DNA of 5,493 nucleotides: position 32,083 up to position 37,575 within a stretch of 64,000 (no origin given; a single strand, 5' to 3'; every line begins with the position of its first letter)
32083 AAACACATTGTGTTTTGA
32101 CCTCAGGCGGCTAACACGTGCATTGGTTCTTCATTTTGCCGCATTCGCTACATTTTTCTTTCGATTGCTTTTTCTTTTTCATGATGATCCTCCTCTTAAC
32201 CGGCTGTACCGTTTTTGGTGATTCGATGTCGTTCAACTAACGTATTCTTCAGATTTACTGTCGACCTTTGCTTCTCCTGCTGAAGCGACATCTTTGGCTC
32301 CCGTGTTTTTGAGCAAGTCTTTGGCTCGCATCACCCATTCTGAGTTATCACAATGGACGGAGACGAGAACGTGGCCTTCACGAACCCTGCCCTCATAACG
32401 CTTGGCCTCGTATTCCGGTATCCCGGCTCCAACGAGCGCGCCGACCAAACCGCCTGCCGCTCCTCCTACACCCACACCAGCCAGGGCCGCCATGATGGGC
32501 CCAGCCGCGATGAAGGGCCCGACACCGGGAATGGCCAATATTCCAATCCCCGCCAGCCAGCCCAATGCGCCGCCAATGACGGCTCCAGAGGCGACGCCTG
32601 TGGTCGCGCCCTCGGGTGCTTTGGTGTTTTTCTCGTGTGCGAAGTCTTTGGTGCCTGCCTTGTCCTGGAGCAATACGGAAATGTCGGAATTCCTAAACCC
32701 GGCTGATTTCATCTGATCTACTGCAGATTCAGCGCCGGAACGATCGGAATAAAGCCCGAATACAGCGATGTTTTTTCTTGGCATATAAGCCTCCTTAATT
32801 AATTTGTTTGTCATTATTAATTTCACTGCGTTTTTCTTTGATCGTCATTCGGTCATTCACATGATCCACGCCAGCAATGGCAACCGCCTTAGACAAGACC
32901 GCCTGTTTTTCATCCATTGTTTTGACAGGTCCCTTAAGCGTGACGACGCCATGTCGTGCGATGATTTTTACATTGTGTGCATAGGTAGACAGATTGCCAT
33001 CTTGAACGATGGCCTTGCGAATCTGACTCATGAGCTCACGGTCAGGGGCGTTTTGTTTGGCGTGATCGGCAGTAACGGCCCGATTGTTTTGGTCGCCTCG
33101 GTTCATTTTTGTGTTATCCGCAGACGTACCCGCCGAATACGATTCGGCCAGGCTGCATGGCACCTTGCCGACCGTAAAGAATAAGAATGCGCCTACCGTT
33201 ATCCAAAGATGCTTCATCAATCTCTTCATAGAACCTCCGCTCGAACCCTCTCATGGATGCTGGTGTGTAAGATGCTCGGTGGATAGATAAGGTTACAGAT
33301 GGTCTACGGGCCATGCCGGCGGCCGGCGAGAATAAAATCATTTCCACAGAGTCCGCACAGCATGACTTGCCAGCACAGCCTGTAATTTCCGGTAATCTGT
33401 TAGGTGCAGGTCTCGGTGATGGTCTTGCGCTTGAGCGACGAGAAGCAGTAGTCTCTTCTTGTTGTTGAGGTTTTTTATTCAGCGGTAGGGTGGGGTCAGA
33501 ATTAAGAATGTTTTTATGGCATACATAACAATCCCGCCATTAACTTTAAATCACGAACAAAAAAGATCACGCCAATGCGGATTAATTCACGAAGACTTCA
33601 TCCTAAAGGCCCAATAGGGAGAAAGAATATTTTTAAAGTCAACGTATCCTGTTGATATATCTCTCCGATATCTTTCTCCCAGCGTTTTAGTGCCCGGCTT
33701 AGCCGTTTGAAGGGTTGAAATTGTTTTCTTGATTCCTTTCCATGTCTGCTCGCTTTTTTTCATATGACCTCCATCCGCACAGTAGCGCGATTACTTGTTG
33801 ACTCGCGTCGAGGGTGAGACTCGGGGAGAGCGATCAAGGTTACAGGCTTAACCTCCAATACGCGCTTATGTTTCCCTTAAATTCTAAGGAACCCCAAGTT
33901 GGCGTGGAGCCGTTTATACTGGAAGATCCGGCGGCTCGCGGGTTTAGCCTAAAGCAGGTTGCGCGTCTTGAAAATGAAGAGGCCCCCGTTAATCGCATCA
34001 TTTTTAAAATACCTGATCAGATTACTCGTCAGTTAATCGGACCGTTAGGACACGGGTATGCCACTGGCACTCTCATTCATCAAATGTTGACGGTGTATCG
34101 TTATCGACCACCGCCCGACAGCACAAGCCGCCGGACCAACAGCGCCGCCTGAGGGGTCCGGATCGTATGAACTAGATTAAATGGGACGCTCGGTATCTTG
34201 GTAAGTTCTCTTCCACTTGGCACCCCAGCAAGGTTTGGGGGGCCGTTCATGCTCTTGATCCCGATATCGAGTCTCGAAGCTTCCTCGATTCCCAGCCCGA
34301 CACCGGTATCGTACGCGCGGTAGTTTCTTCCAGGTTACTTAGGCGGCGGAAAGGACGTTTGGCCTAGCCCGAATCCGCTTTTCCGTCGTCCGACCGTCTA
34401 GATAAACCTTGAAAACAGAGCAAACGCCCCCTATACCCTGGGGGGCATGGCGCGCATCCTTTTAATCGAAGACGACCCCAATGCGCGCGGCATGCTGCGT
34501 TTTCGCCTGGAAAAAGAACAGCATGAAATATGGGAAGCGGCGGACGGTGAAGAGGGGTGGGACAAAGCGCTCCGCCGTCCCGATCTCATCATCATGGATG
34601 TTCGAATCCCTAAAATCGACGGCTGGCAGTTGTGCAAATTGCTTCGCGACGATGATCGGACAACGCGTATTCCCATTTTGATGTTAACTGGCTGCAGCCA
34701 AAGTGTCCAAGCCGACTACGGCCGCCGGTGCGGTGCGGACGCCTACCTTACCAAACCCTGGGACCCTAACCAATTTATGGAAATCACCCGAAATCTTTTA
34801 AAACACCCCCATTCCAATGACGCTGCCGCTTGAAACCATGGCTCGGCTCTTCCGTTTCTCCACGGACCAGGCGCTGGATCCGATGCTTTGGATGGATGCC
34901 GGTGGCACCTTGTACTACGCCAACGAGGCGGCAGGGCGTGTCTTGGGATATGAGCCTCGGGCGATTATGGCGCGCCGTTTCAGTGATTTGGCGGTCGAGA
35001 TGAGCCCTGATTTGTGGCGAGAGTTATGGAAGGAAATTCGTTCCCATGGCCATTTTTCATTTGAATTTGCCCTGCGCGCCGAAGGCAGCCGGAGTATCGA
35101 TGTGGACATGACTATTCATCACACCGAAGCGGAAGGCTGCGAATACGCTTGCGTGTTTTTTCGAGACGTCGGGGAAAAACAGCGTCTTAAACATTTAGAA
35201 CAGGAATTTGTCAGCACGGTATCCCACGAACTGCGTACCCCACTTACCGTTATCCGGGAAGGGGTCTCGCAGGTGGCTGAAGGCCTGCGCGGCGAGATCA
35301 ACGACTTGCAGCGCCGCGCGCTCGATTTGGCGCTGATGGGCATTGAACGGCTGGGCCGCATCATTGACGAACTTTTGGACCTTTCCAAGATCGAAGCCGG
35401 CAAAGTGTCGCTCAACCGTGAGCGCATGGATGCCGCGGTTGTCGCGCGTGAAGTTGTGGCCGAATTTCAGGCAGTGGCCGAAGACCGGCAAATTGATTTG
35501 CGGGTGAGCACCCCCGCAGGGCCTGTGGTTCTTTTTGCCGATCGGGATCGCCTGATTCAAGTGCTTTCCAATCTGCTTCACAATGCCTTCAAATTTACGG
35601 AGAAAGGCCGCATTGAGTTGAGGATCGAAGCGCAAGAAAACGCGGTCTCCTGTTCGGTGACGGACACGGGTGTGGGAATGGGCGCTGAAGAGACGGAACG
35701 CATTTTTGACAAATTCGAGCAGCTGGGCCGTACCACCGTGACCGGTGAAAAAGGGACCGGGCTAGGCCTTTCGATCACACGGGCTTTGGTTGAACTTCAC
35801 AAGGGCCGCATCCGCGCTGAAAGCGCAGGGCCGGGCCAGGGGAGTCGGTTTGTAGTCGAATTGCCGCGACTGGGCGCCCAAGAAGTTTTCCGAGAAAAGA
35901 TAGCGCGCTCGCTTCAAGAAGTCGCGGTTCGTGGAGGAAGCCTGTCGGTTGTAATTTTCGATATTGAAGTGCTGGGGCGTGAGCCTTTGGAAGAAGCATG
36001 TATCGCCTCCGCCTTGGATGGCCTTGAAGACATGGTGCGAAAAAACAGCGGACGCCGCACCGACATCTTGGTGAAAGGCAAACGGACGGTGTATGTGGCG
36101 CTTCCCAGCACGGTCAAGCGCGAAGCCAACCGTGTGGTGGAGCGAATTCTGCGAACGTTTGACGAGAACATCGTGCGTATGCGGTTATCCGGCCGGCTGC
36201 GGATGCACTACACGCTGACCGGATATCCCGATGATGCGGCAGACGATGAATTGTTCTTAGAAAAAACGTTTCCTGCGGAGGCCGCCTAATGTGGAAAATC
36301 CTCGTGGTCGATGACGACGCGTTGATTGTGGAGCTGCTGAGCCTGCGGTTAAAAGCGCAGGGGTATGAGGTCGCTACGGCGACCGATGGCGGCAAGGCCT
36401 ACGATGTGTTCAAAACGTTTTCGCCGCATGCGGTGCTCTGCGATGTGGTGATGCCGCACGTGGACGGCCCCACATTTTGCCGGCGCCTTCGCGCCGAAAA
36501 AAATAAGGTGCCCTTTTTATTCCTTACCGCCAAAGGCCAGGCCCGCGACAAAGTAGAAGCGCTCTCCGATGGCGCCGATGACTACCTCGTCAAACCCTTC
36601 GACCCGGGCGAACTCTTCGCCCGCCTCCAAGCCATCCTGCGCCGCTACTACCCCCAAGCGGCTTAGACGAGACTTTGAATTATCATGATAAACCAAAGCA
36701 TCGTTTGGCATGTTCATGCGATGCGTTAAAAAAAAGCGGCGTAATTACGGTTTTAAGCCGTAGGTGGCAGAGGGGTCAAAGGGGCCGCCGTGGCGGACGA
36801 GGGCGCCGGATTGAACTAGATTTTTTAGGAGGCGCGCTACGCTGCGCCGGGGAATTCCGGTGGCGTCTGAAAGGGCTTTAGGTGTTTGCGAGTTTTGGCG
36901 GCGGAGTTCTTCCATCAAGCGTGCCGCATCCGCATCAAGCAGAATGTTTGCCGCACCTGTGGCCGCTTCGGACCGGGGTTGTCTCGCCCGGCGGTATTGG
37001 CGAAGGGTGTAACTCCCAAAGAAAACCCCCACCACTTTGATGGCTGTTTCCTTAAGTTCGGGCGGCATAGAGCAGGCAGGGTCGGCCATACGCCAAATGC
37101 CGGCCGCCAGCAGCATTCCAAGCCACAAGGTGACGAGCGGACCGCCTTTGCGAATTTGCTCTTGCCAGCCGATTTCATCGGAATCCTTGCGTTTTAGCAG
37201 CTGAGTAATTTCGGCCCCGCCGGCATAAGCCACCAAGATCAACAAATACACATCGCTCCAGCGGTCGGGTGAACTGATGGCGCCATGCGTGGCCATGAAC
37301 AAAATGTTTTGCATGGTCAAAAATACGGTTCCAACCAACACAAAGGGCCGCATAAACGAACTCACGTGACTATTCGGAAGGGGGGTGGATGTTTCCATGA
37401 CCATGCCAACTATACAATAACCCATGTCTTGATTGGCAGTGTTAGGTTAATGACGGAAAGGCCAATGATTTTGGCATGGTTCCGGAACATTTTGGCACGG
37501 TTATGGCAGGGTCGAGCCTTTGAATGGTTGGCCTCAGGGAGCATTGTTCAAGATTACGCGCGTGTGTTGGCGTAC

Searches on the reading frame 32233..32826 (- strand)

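Call 97: search_protein_families(library=pfam, proteins=[window:32233-32826:-], max_evalue=0.0001)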
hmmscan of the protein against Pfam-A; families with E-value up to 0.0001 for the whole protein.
window:32233-32826:- (197 aa): 1 family
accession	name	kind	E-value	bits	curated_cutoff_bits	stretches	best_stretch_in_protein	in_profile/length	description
PF11181.13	YflT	-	4e-08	34.1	26.2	1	24-87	4-65/99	Heat induced stress protein YflT domain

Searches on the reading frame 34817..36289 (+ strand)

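Call 61: search_protein_families(library=pfam, proteins=[window:34817-36289:+], max_evalue=0.00001)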
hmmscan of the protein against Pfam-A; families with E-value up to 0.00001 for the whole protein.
window:34817-36289:+ (490 aa): 2 families
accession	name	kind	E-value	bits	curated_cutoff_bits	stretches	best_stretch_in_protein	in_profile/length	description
PF02518.31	HATPase_c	-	1.4e-28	100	26.4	1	242-351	2-109/111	Histidine kinase-, DNA gyrase B-, and HSP90-like ATPase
PF00512.31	HisKA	-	2.5e-15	56.7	26.9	1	129-195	3-66/66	His Kinase A (phospho-acceptor) domain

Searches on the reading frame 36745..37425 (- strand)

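Call 97: search_protein_families(library=pfam, proteins=[window:36745-37425:-], max_evalue=0.0001)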
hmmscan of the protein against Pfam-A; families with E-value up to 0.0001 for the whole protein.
window:36745-37425:- (226 aa): 2 families
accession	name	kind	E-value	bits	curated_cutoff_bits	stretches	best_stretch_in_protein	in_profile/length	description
PF12802.13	MarR_2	-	3.3e-05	24.4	27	1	167-212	7-53/61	MarR family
PF09339.16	HTH_IclR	-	5.1e-05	23.4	22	1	167-211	5-50/52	IclR helix-turn-helix domain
